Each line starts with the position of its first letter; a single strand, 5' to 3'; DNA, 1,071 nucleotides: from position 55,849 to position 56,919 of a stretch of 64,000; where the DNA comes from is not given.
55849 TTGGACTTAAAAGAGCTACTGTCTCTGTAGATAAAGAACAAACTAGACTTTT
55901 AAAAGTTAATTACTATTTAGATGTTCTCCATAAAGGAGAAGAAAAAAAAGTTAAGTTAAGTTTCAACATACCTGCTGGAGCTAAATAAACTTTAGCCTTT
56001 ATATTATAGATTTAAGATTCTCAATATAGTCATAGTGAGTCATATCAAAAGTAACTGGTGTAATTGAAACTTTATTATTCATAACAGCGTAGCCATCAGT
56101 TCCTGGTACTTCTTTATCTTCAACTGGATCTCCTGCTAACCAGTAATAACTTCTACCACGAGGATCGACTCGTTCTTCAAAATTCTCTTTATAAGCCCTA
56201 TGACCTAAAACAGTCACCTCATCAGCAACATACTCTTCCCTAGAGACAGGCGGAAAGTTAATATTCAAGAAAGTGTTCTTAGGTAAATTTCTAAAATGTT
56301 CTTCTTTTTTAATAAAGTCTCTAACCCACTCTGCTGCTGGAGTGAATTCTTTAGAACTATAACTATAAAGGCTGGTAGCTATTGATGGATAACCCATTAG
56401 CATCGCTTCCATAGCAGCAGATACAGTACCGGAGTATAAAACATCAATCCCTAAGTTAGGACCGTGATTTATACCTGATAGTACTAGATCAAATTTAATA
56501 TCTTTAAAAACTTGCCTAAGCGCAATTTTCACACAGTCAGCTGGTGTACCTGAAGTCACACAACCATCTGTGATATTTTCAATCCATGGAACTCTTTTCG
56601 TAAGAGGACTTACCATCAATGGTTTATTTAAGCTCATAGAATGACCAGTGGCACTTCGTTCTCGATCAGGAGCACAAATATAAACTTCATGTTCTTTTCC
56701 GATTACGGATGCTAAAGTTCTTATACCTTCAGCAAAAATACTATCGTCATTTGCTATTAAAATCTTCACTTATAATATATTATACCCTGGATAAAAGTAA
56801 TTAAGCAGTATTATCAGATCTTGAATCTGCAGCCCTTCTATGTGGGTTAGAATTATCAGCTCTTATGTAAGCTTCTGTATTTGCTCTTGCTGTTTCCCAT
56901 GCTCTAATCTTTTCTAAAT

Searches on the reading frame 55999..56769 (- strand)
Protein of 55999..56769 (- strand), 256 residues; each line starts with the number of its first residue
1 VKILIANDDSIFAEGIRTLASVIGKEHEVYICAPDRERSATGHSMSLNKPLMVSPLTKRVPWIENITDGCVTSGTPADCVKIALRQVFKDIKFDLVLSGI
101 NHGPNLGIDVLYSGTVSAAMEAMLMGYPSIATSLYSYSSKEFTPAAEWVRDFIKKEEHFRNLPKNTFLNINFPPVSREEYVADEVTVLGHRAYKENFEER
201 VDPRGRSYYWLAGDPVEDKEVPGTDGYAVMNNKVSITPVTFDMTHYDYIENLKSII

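Call 54: search_protein_families(library=pfam, proteins=[window:55999-56769:-], max_evalue=0.001)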
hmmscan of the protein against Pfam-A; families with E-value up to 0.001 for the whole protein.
window:55999-56769:- (256 aa): 1 family
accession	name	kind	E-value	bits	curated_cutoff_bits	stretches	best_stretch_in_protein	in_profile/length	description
PF01975.23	SurE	-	1e-58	198.7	22.1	1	3-194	1-188/189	Survival protein SurE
